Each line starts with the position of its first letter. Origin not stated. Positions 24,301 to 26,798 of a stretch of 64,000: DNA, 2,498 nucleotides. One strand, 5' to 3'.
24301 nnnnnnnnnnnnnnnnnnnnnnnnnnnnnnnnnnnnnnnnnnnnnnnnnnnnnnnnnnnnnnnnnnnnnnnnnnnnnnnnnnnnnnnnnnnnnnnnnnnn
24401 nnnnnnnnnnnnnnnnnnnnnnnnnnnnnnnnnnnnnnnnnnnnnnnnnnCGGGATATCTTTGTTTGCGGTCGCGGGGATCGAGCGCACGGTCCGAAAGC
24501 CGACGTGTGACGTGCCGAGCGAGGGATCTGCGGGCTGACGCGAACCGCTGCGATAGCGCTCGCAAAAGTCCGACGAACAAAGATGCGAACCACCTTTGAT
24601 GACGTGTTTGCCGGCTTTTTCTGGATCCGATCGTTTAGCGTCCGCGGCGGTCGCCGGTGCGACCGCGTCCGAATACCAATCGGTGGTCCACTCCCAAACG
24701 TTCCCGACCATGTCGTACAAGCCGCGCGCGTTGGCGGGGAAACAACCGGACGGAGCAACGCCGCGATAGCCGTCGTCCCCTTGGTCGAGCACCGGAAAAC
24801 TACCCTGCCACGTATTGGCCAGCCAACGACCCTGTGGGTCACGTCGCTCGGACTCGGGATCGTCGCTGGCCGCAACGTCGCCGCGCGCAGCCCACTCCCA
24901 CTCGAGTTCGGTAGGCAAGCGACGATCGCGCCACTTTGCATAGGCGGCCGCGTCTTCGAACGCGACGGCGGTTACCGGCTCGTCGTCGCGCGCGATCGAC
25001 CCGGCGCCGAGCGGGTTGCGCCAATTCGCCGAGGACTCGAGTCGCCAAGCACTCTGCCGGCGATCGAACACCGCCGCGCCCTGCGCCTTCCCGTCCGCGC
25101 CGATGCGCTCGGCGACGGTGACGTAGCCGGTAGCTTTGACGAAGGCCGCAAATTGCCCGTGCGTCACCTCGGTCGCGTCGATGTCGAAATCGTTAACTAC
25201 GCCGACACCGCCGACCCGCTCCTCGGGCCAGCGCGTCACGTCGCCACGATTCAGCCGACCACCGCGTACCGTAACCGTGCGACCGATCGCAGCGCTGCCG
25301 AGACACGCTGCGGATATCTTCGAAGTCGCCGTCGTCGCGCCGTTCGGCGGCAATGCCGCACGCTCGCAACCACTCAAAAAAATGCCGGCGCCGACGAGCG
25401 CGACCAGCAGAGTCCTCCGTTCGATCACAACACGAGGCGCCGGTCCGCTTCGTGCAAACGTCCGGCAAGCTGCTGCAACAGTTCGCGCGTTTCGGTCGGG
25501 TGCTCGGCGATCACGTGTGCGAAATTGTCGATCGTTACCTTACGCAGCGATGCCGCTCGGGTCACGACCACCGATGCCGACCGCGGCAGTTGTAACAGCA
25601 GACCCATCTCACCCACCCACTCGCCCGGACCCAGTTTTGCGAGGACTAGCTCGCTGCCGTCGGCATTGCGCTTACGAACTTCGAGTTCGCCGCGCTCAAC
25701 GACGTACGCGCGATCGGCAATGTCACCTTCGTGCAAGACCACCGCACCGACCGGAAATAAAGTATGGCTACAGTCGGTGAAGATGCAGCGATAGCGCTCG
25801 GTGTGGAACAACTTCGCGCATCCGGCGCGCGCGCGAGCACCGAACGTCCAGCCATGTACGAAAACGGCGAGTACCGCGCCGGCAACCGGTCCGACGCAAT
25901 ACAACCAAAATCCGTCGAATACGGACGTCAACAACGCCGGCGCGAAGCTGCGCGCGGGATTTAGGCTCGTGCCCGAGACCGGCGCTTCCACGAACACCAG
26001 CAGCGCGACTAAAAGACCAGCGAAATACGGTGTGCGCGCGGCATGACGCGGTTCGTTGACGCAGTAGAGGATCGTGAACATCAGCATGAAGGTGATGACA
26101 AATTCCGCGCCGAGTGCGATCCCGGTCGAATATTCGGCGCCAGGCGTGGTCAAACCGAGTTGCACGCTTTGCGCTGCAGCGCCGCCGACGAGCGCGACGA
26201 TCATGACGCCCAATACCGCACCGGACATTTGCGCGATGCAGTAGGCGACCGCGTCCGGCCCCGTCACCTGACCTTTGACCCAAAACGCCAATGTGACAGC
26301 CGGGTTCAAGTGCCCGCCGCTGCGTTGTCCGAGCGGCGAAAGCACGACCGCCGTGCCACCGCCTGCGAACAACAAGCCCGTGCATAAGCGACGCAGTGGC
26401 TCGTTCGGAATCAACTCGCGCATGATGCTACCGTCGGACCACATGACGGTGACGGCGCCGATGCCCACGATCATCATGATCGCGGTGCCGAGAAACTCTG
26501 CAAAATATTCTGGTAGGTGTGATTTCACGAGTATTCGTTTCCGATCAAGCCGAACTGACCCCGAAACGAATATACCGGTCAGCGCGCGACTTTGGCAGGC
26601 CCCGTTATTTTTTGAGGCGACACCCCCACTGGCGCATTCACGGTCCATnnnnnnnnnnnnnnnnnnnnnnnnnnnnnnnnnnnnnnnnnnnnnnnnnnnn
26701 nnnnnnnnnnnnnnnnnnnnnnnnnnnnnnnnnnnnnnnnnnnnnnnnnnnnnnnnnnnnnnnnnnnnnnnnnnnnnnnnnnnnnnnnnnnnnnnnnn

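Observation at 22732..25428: Formylglycine-generating enzyme fused to its own sulfatase substrate, exported and anchored at both ends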

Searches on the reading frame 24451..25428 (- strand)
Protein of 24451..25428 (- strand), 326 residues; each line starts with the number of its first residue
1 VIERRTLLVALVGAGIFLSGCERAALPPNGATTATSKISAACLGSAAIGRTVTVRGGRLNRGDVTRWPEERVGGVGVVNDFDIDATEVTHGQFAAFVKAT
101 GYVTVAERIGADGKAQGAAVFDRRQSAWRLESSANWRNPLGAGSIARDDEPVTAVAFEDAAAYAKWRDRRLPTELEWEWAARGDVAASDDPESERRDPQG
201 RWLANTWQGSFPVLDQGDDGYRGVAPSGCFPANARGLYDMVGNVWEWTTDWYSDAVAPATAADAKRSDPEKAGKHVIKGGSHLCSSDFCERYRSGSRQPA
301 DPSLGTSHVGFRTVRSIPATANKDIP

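Call 6: search_solved_structures(query=window:24451-25428:-, max_evalue=1e-40, show_alignments=3)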
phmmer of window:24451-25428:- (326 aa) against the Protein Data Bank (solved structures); distinct sequences matched with E-value up to 1e-40: 12.
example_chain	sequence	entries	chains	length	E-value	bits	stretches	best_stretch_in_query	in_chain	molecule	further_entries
5nxl_A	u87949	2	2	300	1.2e-54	189.1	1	49-313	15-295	Non-specific serine/threonine protein kinase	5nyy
6s07_A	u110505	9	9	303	3e-54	187.8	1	52-313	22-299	Formylglycine-generating enzyme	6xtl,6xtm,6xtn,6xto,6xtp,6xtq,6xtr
1y1e_X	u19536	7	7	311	1.2e-51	179.2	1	78-315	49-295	C-alpha-formyglycine-generating enzyme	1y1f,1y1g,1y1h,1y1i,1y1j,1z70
5ssy_A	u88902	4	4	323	1.3e-51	179.1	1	78-315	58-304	Formylglycine-generating enzyme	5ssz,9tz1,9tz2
2aii_X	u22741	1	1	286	1.5e-51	178.9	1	78-314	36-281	Sulfatase modifying factor 1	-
5ssx_A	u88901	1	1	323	3.8e-51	177.6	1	78-315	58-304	Formylglycine-generating enzyme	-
8aru_A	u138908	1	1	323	9.7e-51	176.2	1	78-315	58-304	Formylglycine-generating enzyme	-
31dc_A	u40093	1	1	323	4e-50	174.2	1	78-315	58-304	Formylglycine-generating enzyme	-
2aft_X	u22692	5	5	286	4.7e-50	174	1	78-314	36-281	Sulfatase modifying factor 1 | Sulfatase-modifying factor 1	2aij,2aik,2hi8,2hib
2afy_X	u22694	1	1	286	4.7e-50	174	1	78-314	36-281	Sulfatase modifying factor 1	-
6muj_A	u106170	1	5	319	1.8e-49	172.1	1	28-320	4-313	Formylglycine-generating enzyme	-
2q17_A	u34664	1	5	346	2.1e-49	171.8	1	39-320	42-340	formylglycine generating enzyme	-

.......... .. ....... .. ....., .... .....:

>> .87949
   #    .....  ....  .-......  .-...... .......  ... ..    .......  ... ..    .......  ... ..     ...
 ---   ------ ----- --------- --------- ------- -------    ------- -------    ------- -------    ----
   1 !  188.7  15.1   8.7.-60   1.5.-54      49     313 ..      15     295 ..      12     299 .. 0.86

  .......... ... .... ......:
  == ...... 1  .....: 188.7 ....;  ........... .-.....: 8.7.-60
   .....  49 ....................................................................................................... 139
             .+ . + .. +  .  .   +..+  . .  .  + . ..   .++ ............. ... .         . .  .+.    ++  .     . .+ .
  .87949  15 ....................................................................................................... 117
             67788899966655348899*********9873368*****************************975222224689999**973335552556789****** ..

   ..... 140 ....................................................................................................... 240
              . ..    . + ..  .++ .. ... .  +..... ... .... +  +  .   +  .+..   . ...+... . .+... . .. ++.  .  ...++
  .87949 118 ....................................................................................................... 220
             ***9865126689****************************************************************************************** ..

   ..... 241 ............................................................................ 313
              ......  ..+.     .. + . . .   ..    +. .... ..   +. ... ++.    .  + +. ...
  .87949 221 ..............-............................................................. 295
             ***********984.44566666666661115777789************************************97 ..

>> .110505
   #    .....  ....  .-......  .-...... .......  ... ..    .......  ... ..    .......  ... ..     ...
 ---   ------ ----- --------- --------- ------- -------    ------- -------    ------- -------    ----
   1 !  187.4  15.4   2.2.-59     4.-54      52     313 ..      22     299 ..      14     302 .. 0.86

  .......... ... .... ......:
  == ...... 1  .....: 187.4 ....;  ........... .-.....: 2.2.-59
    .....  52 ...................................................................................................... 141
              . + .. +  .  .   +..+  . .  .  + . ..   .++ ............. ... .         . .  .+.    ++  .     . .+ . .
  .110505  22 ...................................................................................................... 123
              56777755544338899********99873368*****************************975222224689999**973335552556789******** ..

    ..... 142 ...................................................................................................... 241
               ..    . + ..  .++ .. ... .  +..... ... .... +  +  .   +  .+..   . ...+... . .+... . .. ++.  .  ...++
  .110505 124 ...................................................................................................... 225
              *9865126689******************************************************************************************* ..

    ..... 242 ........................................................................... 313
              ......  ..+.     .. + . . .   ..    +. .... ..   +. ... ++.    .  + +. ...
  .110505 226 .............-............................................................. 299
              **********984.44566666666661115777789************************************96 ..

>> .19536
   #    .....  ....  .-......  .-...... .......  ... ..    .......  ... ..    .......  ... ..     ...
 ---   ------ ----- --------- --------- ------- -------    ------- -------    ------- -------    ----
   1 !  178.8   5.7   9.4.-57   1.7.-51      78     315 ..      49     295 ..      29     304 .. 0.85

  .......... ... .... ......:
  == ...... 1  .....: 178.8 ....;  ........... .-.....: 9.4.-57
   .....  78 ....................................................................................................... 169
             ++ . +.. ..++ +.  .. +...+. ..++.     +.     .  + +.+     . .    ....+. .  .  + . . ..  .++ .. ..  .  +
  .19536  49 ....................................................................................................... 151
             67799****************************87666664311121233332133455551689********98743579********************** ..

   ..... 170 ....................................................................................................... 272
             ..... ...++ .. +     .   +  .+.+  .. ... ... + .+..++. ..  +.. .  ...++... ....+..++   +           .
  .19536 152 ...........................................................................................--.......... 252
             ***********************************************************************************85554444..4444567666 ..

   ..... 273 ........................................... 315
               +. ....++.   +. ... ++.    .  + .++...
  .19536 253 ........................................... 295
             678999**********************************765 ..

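Call 50: find_related_loci(query=window:24475-25365:-, collection=metagenome_contigs, flank=7000)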
Query window:24475-25365:- (297 aa) in metagenome_contigs; peptide patterns used: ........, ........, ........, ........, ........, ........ (x = any residue, [..] = any of these).
600 stretches matched a pattern (row limit reached: there are more); 573 encode a relative of the query (tblastn E <= 1e-3); the best 80 are kept; 80 distinct loci.
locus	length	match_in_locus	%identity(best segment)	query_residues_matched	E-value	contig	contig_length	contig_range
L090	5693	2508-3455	42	7-297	8e-70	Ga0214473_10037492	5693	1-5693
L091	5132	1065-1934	46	30-293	4e-69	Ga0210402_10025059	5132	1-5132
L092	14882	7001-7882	45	30-297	8e-66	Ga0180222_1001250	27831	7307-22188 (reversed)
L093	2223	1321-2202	44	36-293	2e-67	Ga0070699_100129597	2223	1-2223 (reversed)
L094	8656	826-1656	43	11-294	8e-65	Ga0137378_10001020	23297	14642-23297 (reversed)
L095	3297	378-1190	45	57-295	8e-65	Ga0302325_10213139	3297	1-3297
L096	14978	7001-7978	42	7-296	2e-64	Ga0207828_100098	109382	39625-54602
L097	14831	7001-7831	43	11-294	2e-64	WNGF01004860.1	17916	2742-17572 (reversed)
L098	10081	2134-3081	42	7-296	1e-63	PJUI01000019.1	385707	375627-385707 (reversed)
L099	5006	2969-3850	43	29-296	7e-64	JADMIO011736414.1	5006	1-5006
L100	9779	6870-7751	41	30-296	1e-63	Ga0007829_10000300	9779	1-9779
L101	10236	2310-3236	42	16-296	3e-63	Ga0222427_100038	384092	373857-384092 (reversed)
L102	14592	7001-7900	40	18-293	1e-62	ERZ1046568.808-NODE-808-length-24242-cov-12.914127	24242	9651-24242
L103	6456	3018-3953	40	9-296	2e-62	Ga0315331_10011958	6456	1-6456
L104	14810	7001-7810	45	57-295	4e-62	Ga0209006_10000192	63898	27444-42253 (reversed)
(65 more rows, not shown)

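Call 52: find_homologous_proteins(query=window:24475-25365:-, max_evalue=1e-30)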
Query window:24475-25365:- (297 aa): 7655 proteins with E <= 1e-30 among 8000 candidates; the best 120 are listed.
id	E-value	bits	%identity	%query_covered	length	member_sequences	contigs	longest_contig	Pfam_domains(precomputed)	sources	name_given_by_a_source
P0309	2.0e-147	509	78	96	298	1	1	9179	PF03781.23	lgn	-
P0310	4.2e-147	508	79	95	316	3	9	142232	PF03781.23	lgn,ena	-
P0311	1.7e-123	430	68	93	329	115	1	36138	PF03781.23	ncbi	-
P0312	5.1e-122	425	69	94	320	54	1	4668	PF03781.23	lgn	-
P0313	3.5e-121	422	65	100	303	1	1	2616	PF03781.23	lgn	-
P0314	1.5e-120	420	67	94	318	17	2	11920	PF03781.23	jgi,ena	-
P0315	6.0e-119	415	65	98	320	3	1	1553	PF03781.23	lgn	-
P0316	7.9e-119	415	66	93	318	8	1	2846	PF03781.23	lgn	-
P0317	1.8e-118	414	65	98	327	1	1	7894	PF03781.23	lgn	-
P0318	5.5e-118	412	67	94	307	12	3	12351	PF03781.23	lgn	-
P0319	1.4e-117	411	66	94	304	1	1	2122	PF03781.23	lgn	-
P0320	1.4e-117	411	65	100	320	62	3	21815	PF03781.23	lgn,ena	-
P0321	2.4e-117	410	66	94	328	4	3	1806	PF03781.23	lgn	-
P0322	2.7e-117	410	66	94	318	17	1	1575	PF03781.23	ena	-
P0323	2.9e-116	406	67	93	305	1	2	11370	PF03781.23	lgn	-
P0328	2.2e-111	390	64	94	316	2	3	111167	PF03781.23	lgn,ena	-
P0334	7.3e-106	372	61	95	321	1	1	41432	PF03781.23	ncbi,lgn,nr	ncbi:MAG: hypothetical protein DCF16_04560 [Alphaproteobacteria bacterium]|nr:MAG: hypothetical prot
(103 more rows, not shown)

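Call 53: find_encoding_contigs(protein=P0311, flank=6000, max_places=1)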
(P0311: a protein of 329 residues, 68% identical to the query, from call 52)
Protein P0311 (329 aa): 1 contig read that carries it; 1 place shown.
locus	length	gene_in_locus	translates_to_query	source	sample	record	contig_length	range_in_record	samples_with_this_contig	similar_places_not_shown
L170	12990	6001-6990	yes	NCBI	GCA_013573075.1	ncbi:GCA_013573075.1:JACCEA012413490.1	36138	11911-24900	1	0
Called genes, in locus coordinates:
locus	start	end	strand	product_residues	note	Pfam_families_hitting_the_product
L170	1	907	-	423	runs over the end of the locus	PF13629:T2SS-T3SS_pil_N, PF00263:Secretin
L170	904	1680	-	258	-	PF08666:SAF, PF16976:RcpC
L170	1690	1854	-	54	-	-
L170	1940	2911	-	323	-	-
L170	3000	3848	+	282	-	PF02798:GST_N (weak), PF00043:GST_C, PF13410:GST_C_2, PF21972:Arc1p_N_like (weak)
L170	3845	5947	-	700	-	PF04879:Molybdop_Fe4S4 (weak), PF00384:Molybdopterin, PF01568:Molydop_binding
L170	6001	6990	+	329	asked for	PF03781:FGE-sulfatase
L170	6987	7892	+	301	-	PF00561:Abhydrolase_1, PF12146:Hydrolase_4 (weak), PF12697:Abhydrolase_6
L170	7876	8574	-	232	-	-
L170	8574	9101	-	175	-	PF04266:ASCH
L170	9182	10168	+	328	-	-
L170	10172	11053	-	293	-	PF00892:EamA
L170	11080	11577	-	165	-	PF00903:Glyoxalase (weak)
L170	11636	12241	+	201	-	PF00877:NLPC_P60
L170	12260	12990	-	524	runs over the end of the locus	PF00496:SBP_bac_5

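Call 54: find_encoding_contigs(protein=P0328, flank=6000, max_places=1)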
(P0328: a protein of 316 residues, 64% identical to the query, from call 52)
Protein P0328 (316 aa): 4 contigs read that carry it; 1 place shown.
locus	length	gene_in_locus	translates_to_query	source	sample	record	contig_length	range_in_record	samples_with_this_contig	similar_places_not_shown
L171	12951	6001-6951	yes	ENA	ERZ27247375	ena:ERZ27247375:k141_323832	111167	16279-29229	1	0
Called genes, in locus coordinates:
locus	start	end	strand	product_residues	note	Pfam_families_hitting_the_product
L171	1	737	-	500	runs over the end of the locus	PF00370:FGGY_N, PF02782:FGGY_C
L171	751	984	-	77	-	-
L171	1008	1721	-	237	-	PF04338:DUF481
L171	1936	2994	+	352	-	PF00762:Ferrochelatase, PF01903:CbiX (faint)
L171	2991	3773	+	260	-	PF02798:GST_N, PF13409:GST_N_2 (faint), PF00043:GST_C (weak), PF13410:GST_C_2, PF21972:Arc1p_N_like (weak)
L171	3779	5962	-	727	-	PF04879:Molybdop_Fe4S4, PF00384:Molybdopterin, PF01568:Molydop_binding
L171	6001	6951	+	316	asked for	PF03781:FGE-sulfatase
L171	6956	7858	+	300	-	PF12697:Abhydrolase_6, PF00561:Abhydrolase_1, PF12146:Hydrolase_4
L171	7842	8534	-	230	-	-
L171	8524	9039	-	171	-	PF04266:ASCH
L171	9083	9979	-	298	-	PF00892:EamA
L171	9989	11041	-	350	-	PF00903:Glyoxalase (faint)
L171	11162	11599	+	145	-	PF00877:NLPC_P60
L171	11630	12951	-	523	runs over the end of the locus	PF00496:SBP_bac_5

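Call 55: find_encoding_contigs(protein=P0334, flank=6000, max_places=1)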
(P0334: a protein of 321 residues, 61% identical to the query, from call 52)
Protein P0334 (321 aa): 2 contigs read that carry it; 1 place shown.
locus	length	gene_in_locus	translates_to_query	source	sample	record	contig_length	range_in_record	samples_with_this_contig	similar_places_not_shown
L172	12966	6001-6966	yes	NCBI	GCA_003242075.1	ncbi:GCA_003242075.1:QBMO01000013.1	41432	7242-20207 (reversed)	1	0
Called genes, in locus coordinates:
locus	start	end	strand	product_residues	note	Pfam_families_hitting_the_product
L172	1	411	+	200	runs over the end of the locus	PF06742:DUF1214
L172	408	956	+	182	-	PF06863:DUF1254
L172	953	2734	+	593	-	PF00501:AMP-binding, PF23562:AMP-binding_C_3 (weak)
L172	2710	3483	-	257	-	PF00392:GntR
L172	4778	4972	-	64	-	-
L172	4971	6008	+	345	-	PF00144:Beta-lactamase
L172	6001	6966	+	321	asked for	PF03781:FGE-sulfatase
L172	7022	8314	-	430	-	PF07690:MFS_1, PF00854:PTR2 (weak), PF07690:MFS_1 (weak)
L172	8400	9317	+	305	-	PF00106:adh_short, PF08659:KR, PF13561:adh_short_C2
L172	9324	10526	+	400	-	PF00108:Thiolase_N, PF02803:Thiolase_C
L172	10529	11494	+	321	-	PF00561:Abhydrolase_1, PF12697:Abhydrolase_6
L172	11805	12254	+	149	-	PF13404:HTH_AsnC-type, PF13412:HTH_24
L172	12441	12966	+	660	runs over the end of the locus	PF02534:T4SS-DNA_transf, PF10412:TrwB_AAD_bind, PF12696:TraG-D_C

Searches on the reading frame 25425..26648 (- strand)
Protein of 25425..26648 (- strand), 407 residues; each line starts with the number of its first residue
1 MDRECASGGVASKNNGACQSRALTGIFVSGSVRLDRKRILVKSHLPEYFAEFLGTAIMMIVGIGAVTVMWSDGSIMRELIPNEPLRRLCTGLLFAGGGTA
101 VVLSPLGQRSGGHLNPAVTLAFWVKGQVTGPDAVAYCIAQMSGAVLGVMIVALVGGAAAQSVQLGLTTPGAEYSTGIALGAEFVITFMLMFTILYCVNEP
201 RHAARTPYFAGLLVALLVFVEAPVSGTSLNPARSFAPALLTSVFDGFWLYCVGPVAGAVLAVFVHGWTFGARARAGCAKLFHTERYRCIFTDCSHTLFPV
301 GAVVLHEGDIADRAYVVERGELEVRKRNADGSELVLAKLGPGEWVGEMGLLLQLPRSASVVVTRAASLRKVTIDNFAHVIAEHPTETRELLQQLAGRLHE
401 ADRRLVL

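Call 11: search_protein_families(library=pfam, proteins=[window:25425-26648:-], max_evalue=0.001)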
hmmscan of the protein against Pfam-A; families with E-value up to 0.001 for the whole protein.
window:25425-26648:- (407 aa): 2 families
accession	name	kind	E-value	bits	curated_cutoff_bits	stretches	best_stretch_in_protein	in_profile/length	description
PF00230.25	MIP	-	3.8e-45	154.8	25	1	45-265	8-222/222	Major intrinsic protein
PF00027.35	cNMP_binding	-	1.2e-18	67.3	27.5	1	298-383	4-89/89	Cyclic nucleotide-binding domain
